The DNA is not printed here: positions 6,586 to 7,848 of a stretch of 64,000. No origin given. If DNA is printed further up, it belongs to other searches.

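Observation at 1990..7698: Head-to-head pair of about 85 % identical intronless GPCR paralogs with a duplicated 5' flank and diversification focused on TM4-ECL2-TM5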

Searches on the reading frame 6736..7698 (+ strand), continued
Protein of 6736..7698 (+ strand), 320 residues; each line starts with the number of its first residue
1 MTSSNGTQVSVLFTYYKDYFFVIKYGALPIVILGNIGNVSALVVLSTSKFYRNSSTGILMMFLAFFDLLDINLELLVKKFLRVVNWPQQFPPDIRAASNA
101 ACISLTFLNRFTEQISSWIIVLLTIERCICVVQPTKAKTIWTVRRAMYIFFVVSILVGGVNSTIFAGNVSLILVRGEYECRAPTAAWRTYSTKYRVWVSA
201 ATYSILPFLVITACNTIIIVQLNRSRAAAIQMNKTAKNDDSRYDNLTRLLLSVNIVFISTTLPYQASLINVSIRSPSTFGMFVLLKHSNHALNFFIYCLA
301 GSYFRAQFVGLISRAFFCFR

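Call 40: fold_search(model_id=the predicted structure, library=pdb)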
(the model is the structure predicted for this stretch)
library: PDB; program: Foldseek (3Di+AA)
matches with E <= 10: 1698; with E <= 0.001: 1375
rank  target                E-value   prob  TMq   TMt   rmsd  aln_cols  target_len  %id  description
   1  8efb_R                1.6e-10  1.00  0.74  0.82   3.5       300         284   20  Oliceridine-bound mu-opioid receptor-Gi complex (released 2022-11-09)
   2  8k9k_R                2.0e-10  1.00  0.72  0.80   3.5       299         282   21  Full agonist-bound mu-type opioid receptor-G protein complex (released 2024-05-29)
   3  9ydp_R                2.1e-10  1.00  0.74  0.81   3.6       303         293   18  Human delta opioid receptor complex with mini-Gi and agonist DADLE (released 2025-12-10)
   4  9ppq                  2.3e-10  1.00  0.74  0.82   3.5       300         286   20  Locally-refined Mu-Opioid Receptor bound with novel compound 0505 (3-[({[(1P)-1-(3-chlorophenyl)-1H-pyrazol-3-yl]methyl} (released 2026-03-04)
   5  4buo_B                3.5e-10  1.00  0.75  0.77   3.4       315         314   19  High Resolution Structure of Thermostable Agonist-bound Neurotensin Receptor 1 Mutant without Lysozyme Fusion (released 2014-01-29)
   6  7xmr_R                3.5e-10  1.00  0.71  0.79   3.7       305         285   22  CryoEM structure of the somatostatin receptor 2 (SSTR2) in complex with Gi1 and its endogeneous peptide ligand SST-14 (released 2022-08-03)
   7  4xee_A                3.8e-10  1.00  0.71  0.50   4.0       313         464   19  Structure of active-like neurotensin receptor (released 2015-07-29)
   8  7u2l_D                3.9e-10  1.00  0.73  0.81   3.5       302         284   20  C5guano-uOR-Gi-scFv16 (released 2022-05-04)
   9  7wj5_R                3.9e-10  1.00  0.71  0.80   3.6       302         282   19  Cryo-EM structure of human somatostatin receptor 2 complex with its agonist somatostatin delineates the ligand binding (released 2022-07-13)
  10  9p7z_R                3.9e-10  1.00  0.68  0.73   4.4       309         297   21  NTSR1-Gi-NTS(8-13) Complex in the Canonical, AHD Open State (C-Open-Apo) (released 2026-03-25)
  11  9mqk_A                4.3e-10  1.00  0.76  0.84   3.1       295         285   18  Inactive Kappa-Opioid Receptor with Nb6M, NabFab, and isoquinuclidine compound #020_E1 (released 2025-02-12)
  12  7t2g_R                4.5e-10  1.00  0.73  0.81   3.5       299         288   20  CryoEM structure of mu-opioid receptor - Gi protein complex bound to mitragynine pseudoindoxyl (MP) (released 2022-12-07)
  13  7y24_E                4.5e-10  1.00  0.69  0.77   4.1       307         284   20  Cryo-EM structure of the octreotide-bound SSTR2-miniGo-scFv16 complex (released 2022-10-19)
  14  9odl_R                4.9e-10  1.00  0.77  0.85   2.7       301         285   20  Structure of the MOR/Gi/Mitragynine Pseudoindoxil Complex, GTP-bound G-ACT-3 (released 2026-01-07)
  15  9mqi_A                5.6e-10  1.00  0.76  0.84   3.2       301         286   19  Inactive Mu-Opioid Receptor with Nb6M, NabFab, and isoquinuclidine compound #020_E1 (released 2025-02-12)
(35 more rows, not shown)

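Call 48: list_cluster_members(proteins=[P0016, P0017, P0018, P0019, P0021, P0023, P0024, P0026, P0028, P0029])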
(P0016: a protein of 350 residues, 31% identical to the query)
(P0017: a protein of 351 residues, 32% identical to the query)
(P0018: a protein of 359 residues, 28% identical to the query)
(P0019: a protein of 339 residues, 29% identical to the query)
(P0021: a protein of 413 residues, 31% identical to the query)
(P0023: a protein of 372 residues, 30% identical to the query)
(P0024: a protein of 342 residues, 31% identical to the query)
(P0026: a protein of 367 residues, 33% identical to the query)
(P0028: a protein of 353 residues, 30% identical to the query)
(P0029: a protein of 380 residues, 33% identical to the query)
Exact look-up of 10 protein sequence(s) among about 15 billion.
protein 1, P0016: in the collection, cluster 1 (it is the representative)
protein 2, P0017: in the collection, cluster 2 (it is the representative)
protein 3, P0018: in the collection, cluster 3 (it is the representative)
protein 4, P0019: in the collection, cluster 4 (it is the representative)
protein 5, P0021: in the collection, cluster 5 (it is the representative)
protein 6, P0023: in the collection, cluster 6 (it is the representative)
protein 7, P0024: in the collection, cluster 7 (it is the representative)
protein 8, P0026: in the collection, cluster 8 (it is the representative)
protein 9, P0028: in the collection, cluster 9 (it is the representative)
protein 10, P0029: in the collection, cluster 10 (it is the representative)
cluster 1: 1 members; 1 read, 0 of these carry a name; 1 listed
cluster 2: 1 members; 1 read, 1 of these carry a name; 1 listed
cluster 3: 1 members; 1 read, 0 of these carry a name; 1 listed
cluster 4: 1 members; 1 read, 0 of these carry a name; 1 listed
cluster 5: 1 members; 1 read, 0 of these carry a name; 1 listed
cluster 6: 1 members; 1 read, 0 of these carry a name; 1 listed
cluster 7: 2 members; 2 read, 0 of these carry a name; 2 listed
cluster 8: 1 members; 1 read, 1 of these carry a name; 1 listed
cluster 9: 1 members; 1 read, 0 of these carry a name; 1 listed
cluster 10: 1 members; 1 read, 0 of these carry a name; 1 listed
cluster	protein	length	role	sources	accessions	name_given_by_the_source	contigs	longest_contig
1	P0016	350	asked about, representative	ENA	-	-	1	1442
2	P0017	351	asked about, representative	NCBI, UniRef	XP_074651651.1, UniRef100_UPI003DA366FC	uncharacterized protein LOC141906302 [Tubulanus polymorphus] | uncharacterized protein LOC141906302 n=1 Tax=Tubulanus polymorphus TaxID=672921 ...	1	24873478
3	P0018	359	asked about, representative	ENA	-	-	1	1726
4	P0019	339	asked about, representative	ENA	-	-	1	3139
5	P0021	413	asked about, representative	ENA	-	-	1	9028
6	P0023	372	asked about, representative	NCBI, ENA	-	-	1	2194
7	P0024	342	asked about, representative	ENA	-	-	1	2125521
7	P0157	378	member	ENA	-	-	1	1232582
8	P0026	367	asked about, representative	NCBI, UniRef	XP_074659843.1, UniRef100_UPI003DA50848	FMRFamide receptor-like [Tubulanus polymorphus] | FMRFamide receptor-like n=1 Tax=Tubulanus polymorphus TaxID=672921 RepID=UPI003DA50848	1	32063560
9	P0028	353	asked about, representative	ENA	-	-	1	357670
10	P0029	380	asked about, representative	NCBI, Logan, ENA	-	-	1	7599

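Call 55: find_encoding_contigs(protein=window:6736-7698:+, flank=2000, max_places=3)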
Protein window:6736-7698:+ (320 aa): no gene with exactly this product is on record in the collection.

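Call 57: find_encoding_contigs(protein=P0002, flank=10000, max_places=3)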
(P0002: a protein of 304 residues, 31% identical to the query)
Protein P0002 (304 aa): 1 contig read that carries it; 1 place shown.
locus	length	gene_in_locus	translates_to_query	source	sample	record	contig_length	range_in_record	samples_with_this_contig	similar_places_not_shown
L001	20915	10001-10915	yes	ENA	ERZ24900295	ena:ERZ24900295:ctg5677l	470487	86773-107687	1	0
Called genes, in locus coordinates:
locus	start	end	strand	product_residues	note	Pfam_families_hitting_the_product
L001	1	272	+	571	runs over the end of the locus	-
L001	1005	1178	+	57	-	-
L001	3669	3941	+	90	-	-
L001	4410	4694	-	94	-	-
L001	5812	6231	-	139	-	-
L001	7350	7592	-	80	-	-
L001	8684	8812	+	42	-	-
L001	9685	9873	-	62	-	-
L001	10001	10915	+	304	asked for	PF00001:7tm_1, PF10324:7TM_GPCR_Srw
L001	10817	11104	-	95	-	-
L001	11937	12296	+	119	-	-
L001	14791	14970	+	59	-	-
